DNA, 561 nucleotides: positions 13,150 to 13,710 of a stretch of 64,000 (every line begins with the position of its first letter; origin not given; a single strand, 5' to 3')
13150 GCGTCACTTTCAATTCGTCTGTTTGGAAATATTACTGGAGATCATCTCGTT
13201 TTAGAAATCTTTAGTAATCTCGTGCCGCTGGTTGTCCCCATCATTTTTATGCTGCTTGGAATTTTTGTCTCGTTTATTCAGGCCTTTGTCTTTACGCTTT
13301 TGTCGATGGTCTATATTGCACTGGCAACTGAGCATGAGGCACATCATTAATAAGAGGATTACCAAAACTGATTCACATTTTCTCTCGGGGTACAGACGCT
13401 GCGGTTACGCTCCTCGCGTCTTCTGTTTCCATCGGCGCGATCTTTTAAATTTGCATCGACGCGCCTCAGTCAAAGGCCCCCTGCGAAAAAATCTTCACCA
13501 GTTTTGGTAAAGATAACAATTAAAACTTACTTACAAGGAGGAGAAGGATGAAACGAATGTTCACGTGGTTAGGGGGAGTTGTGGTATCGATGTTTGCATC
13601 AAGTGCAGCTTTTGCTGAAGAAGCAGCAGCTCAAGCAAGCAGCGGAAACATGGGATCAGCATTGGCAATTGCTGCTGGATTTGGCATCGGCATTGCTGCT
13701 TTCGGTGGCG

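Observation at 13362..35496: Second dispersed repeat family (~120-145 nt, stem-closed) at atpB/atpE and rpe/fmt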

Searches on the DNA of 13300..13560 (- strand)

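Call 25: build_rna_model(alignment_id=A2)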
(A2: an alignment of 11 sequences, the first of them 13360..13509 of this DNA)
Model R1 built from alignment A2 (11 sequences, 151 columns); structure: RNAalifold consensus.
model positions 147; base pairs 46; branch points 1; effective number of sequences 0.76; information 0.591 bits per position. Calibrated on 0.2 Mb of random sequence (short: E-values are rough).
structure used (alignment columns):
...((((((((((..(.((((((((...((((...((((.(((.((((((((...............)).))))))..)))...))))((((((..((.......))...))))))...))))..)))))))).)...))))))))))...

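Call 26: search_with_rna_model(model_id=R1, sources=[window, L007, L008, L009, L010, L011, L012, L013, L014, L015, L016, L017, L018, L019, L020, L021, L022, L023, L024, L025, L026, L027, L028, L029, L030, L031, L032, L033, L034, L035, L036, L037, L038, L039, L040, L041, L042, L043, L044, L045], max_evalue=1)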
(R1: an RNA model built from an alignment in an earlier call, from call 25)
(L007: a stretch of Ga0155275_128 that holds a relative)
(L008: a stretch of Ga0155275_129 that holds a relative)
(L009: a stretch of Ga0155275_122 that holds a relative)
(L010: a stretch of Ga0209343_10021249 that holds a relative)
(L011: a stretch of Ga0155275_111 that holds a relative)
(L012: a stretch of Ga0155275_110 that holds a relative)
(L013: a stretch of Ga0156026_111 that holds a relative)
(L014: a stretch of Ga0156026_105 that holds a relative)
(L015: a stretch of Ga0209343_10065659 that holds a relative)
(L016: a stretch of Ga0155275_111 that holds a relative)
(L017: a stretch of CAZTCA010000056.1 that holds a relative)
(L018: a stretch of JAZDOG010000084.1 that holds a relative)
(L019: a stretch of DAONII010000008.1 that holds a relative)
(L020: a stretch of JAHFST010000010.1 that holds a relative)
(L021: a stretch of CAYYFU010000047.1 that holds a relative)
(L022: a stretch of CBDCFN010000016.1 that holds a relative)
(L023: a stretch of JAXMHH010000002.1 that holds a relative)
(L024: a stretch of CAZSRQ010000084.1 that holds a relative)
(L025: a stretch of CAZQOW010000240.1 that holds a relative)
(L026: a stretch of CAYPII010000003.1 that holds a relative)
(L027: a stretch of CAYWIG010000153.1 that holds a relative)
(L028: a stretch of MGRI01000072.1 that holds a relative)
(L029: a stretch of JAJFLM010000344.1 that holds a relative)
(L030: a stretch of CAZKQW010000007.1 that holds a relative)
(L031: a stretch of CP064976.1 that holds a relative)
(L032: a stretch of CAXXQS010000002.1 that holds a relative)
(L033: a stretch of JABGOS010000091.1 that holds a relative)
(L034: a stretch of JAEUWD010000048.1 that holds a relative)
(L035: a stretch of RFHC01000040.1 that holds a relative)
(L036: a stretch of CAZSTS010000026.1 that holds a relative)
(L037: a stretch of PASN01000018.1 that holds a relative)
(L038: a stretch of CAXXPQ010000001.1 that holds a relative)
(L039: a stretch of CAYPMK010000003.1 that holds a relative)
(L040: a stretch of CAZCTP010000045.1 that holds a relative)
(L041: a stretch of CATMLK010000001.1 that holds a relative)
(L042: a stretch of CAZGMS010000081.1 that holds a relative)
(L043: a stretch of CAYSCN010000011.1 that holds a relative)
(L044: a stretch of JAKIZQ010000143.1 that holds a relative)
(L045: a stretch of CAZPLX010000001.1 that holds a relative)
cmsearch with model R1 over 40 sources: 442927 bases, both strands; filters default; matches with E-value up to 1: 17.
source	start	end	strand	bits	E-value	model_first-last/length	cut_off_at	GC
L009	10536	10682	+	178.7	8.7e-40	1-147/147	no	0.5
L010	362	508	+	178.7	8.7e-40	1-147/147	no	0.5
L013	264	410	+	178.7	8.7e-40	1-147/147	no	0.5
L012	631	778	+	177.1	2.1e-39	1-147/147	no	0.54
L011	1439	1586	-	176.5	2.9e-39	1-147/147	no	0.55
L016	12172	12318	-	174.9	7.1e-39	1-147/147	no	0.55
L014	635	781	+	172.3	3e-38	1-147/147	no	0.54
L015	1831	1977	+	172.3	3e-38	1-147/147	no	0.54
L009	11749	11894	+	171.5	4.5e-38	1-147/147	no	0.55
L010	1575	1720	+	171.5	4.5e-38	1-147/147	no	0.55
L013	1477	1622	+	171.5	4.5e-38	1-147/147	no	0.55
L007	797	943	+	170.2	9.4e-38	1-147/147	no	0.52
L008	7286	7431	-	166.6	6.6e-37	1-147/147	no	0.55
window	13362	13508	-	165.6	1.2e-36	1-147/147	no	0.5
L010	5837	5983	-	161.3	1.3e-35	1-147/147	no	0.53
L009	8130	8277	-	15.7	0.69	1-147/147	no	0.56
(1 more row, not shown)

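Call 47: search_rna_families(source=window, start=13300, end=13560, threshold=evalue, max_evalue=5)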
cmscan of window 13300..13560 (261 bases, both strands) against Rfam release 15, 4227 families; matches with E-value up to 5: 1.
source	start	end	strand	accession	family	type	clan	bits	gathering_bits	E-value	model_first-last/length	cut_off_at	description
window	13324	13333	+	RF01122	sR39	Gene; snRNA; snoRNA; CD-box;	-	10.4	50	2.6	47-56/56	no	Small nucleolar RNA sR39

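Call 54: search_with_rna_model(model_id=R1, sources=[L097, L099, L100, L101, L102, L103, L104, L105, L106, L107, L108, L109], max_evalue=1)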
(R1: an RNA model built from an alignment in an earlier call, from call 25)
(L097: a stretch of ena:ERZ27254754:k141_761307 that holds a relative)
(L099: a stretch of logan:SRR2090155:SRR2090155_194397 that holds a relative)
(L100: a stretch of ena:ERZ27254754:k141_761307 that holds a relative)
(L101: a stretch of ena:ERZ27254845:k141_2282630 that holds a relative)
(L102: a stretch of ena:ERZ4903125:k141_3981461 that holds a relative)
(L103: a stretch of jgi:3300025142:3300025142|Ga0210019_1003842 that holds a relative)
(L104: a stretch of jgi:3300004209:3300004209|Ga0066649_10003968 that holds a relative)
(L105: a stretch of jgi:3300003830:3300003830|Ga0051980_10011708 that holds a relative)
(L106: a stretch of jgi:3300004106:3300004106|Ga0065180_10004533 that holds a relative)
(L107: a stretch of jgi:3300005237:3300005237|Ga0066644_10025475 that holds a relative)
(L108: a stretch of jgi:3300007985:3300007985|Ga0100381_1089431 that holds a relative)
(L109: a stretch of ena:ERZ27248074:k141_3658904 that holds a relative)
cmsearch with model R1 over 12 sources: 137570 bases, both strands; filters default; matches with E-value up to 1: 1.
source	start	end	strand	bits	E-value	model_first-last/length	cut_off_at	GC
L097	12358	12480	-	130.1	1.1e-28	1-147/147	no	0.53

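Call 60: search_with_rna_model(model_id=R1, sources=[L110, L111, L112, L113], max_evalue=1)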
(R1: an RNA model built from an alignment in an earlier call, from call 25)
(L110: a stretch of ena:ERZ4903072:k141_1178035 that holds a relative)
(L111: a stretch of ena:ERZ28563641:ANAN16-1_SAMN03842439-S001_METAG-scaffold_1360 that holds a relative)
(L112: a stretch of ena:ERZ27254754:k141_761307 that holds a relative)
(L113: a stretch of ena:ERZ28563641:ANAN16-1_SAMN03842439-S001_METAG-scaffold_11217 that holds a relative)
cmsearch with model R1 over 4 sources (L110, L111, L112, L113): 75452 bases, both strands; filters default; matches with E-value up to 1: 0.
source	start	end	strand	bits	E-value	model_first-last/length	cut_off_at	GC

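Call 72: search_dna_similar(query=window:13355-13515:+, collection=plasmids, mode=distant, max_evalue=0.01, max_rows=10)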
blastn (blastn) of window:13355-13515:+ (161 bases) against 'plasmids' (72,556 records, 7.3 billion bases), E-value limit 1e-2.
No match.

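Call 73: search_dna_similar(query=window:13355-13515:+, collection=phages, mode=distant, max_evalue=0.01, max_rows=10)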
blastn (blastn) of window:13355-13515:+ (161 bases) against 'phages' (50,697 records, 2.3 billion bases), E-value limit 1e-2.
No match.
